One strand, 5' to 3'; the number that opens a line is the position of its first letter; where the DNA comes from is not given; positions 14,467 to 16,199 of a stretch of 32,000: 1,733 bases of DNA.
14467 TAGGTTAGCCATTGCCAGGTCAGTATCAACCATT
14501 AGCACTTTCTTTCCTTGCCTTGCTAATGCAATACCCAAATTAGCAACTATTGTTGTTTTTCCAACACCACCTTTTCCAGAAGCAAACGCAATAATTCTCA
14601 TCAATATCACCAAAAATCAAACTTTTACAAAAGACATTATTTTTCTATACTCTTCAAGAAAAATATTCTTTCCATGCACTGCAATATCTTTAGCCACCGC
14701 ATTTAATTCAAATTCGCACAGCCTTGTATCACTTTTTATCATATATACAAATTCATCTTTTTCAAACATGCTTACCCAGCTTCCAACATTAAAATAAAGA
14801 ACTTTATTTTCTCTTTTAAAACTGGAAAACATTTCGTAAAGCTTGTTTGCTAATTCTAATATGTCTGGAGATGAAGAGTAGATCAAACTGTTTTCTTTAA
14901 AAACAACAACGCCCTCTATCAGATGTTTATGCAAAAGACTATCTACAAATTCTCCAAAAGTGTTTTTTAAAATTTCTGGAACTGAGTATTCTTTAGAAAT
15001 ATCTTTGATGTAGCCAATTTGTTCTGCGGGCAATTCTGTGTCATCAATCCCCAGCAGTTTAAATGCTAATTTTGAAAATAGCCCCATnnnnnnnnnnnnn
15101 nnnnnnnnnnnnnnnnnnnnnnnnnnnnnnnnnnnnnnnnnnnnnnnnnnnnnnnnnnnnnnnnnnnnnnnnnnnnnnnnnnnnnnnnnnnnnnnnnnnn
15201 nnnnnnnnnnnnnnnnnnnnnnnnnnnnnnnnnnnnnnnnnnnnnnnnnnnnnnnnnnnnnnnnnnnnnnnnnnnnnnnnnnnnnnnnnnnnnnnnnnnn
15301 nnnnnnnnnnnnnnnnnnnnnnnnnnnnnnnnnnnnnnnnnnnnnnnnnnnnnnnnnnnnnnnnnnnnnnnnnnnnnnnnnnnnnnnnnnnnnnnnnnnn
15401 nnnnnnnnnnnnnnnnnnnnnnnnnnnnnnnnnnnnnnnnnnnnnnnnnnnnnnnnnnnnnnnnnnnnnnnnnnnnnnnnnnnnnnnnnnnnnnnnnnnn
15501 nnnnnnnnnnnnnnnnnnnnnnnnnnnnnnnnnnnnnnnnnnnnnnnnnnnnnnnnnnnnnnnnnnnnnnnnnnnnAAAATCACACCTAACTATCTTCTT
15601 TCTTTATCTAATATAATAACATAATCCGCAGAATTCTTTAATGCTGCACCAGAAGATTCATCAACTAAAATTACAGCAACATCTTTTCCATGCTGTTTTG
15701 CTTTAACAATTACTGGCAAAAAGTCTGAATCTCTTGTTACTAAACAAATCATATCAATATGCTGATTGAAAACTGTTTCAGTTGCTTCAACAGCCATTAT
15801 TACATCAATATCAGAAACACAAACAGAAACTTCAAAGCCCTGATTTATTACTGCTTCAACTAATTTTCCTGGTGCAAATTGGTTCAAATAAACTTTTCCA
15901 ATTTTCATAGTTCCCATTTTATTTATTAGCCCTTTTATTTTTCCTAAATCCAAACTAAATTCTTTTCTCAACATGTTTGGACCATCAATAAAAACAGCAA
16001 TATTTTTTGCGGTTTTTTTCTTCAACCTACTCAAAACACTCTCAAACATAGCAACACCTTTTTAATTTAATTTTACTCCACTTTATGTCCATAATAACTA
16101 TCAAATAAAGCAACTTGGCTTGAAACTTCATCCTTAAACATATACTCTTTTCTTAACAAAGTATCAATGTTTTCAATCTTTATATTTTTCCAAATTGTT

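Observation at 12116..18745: Operon coupling a giant HerA/FtsK-type ATPase to a NYN nuclease, two adaptor-like small proteins and a membrane-targeted MinD, with a second HerA paralog adjacent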

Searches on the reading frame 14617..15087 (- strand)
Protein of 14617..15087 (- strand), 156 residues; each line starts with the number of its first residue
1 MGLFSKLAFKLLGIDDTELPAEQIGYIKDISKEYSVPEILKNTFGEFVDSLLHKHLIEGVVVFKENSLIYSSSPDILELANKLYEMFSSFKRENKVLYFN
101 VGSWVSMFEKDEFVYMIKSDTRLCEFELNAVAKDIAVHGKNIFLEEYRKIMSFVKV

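Call 3: search_protein_families(library=pfam, proteins=[window:14617-15087:-], max_evalue=0.1)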
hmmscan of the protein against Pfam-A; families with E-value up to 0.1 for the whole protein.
window:14617-15087:- (156 aa): 1 family
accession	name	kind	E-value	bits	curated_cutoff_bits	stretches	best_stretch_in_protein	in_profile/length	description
PF13644.11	DKNYY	-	0.038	15.1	25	1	8-101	22-109/141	DKNYY family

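Call 4: search_protein_families(library=ncbifam, proteins=[window:14617-15087:-], max_evalue=0.1)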
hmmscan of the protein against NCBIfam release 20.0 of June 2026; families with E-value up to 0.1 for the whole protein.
window:14617-15087:- (156 aa): 0 families

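Call 5: search_protein_families(library=padloc, proteins=[window:14617-15087:-], max_evalue=0.01)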
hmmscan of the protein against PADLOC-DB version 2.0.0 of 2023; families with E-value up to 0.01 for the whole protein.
window:14617-15087:- (156 aa): 1 family
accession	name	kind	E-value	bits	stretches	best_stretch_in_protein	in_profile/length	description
PDLC01068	CARF_PIN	-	0.0086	13.3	0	38-91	176-220/373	CARF+PIN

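Call 16: find_homologous_proteins(query=window:14617-15087:-, max_evalue=0.001)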
Query window:14617-15087:- (156 aa): 2 proteins with E <= 0.001 among 29 candidates.
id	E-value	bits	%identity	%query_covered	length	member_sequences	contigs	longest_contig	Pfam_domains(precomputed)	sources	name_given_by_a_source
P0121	1.2e-84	300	88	100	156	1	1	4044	-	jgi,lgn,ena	-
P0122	6.4e-74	265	77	100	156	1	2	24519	-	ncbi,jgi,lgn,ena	-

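Call 32: predict_structure(alignment_id=A3)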
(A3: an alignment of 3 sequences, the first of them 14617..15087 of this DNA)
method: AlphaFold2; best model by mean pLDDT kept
length: 156 residues; sequences in the alignment: 3
mean_pLDDT: 62.7   pTM: 0.54
mean pLDDT of the five models: 62.7, 56.4, 43.7, 42.0, 41.5
residues with pLDDT >= 90: 0; 70-90: 64; 50-70: 45; < 50: 47
segments of 3 or more residues with pLDDT < 50: 1-16, 22-42, 150-156
pLDDT, mean of each block of 10 residues (from residue 1): 40 45 47 45 56 72 72 76 67 68 80 81 82 69 53 43
secondary structure, 60 per line:
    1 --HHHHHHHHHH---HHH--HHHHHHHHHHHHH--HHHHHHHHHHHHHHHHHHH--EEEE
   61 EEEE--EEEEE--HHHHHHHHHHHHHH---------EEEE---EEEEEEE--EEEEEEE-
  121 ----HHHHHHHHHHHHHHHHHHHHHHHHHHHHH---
elements in order: H3-12 H21-33 H36-54 E57-64 E67-71 H74-87 E97-100 E104-110 E113-119 H125-153

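Call 38: fold_search(model_id=the predicted structure, library=pdb)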
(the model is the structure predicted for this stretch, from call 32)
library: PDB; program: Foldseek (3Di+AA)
matches with E <= 10: 1238; with E <= 0.001: 3
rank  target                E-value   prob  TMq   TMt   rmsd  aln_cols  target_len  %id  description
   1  5y3a_G                4.6e-04  1.00  0.39  0.51   4.3       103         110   11  Crystal structure of Ragulator complex (p18 49-161) (released 2017-12-27)
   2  6jwp_G                6.6e-04  1.00  0.36  0.30   7.6       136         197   14  crystal structure of EGOC (released 2019-12-11)
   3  7k5b_F                8.9e-04  1.00  0.33  0.39  12.6       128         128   14  Structure of outer-arm dynein bound to microtubule doublet in microtubule binding state 2 (MTBS-2) (released 2021-09-29)
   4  7f8m_B                1.1e-03  1.00  0.35  0.41   5.7       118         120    9  Roadblock from Thorarchaeota SMTZ1-45 (released 2022-07-13)
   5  4arz_B                1.2e-03  1.00  0.42  0.25   4.9       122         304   17  The crystal structure of Gtr1p-Gtr2p complexed with GTP-GDP (released 2012-07-25)
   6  6ehp_D                1.3e-03  1.00  0.35  0.54   5.0        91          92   15  The crystal structure of the human LAMTOR complex (released 2017-10-04)
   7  5y3a_I                1.5e-03  1.00  0.33  0.51   4.9        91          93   18  Crystal structure of Ragulator complex (p18 49-161) (released 2017-12-27)
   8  5y39_B                1.7e-03  1.00  0.38  0.48   4.8       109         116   12  Crystal structure of Ragulator complex (p18 76-145) (released 2017-12-06)
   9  6ehr_B                1.8e-03  1.00  0.39  0.46   5.2       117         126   11  The crystal structure of the human LAMTOR-RagA CTD-RagC CTD complex (released 2017-10-04)
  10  5y39_G                2.2e-03  1.00  0.38  0.47   4.7       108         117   12  Crystal structure of Ragulator complex (p18 76-145) (released 2017-12-06)
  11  5vok_H                2.3e-03  1.00  0.35  0.62   3.3        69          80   19  Crystal structure of the C7orf59-HBXIP dimer (released 2018-05-23)
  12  5y3a_D                2.3e-03  1.00  0.36  0.54   4.8        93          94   16  Crystal structure of Ragulator complex (p18 49-161) (released 2017-12-27)
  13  5x6u_B                2.3e-03  1.00  0.39  0.49   5.3       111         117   10  Crystal structure of human heteropentameric complex (released 2017-12-06)
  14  7t3a_O                2.5e-03  1.00  0.40  0.49   6.1       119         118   14  GATOR1-RAG-RAGULATOR - Inhibitory Complex (released 2022-04-06)
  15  6b9x_D                2.8e-03  1.00  0.36  0.58   4.2        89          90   18  Crystal structure of Ragulator (released 2017-11-08)
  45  6hjm_L                6.8e-03  0.99  0.35  0.41   6.7       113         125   13  Myxococcus xanthus MglB (released 2019-12-04)
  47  6hjm_A                7.2e-03  1.00  0.39  0.46   6.6       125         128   14  Myxococcus xanthus MglB (released 2019-12-04)
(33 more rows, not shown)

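Call 74: search_protein_families(library=pfam, alignment_id=A4, max_evalue=5)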
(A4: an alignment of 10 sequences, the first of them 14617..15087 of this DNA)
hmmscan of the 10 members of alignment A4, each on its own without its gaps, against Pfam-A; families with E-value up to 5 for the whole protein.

A. member 1, window:14617-15087:- (156 aa): 1 family
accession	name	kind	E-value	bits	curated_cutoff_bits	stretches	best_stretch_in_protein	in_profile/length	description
PF13644.11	DKNYY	-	0.038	15.1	25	1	8-101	22-109/141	DKNYY family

B. families by the number of members that match (of 10 scanned): 10 families
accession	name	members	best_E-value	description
PF13644.11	DKNYY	1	0.038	DKNYY family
PF01624.25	MutS_I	1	0.068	MutS domain I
PF12849.12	PBP_like_2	1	0.073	PBP superfamily domain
PF21405.3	AMG1_II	1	0.099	Phosphoacetylglucosamine mutase AMG1, domain II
PF24449.1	T4_y05I_N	1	0.12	y05I-like putative transcription factor N-terminal domain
PF22102.2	ElaD-SseL-like_C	1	0.12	ElaD/SseL-like C-terminal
PF16749.10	Arteri_nsp7a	1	0.14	Arterivirus nonstructural protein 7 alpha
PF18176.6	KptA_kDCL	1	0.15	KptA in kinetoplastid DICER domain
PF19564.4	DUF6086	1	0.21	Family of unknown function (DUF6086)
PF23810.1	DUF7182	1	0.22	Family of unknown function (DUF7182)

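Call 76: search_solved_structures(query=A5, max_evalue=10)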
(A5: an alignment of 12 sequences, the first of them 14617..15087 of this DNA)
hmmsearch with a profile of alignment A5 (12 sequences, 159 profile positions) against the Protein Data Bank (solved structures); distinct sequences matched with E-value up to 10: 2.
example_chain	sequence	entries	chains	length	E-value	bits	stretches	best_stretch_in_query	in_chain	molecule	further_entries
9jry_A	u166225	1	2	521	0.25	14.6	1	20-96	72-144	FiDCB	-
8k20_C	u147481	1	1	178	0.91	12.7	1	115-157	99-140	At4g34412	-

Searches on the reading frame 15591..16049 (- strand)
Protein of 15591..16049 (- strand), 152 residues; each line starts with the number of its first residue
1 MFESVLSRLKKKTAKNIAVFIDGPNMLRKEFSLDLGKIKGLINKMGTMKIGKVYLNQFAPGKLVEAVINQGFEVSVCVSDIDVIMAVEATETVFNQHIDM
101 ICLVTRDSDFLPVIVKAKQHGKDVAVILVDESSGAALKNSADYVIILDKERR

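Call 3: search_protein_families(library=pfam, proteins=[window:15591-16049:-], max_evalue=0.1)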
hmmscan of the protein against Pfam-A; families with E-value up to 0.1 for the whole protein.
window:15591-16049:- (152 aa): 1 family
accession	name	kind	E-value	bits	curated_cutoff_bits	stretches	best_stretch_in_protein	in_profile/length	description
PF01936.24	NYN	-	5.2e-23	82.6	24.2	1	16-147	1-144/145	NYN domain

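Call 4: search_protein_families(library=ncbifam, proteins=[window:15591-16049:-], max_evalue=0.1)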
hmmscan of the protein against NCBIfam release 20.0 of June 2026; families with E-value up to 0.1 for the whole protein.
window:15591-16049:- (152 aa): 1 family
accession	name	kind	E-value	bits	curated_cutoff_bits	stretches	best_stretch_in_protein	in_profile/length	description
TIGR00288.1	TIGR00288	hypoth_equivalog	8.7e-57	191.4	178.45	1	4-151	12-159/160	TIGR00288 family NYN domain-containing protein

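Call 5: search_protein_families(library=padloc, proteins=[window:15591-16049:-], max_evalue=0.01)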
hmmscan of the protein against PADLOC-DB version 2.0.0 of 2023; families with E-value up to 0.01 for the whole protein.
window:15591-16049:- (152 aa): 2 families
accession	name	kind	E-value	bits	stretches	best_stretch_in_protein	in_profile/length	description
PDLC01154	NYN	-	3.7e-06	24.5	1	82-149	232-297/310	"LabA-like protein, NYN family nuclease"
PDLC04163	HEC-09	-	0.00063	17.4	1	81-149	106-176/203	-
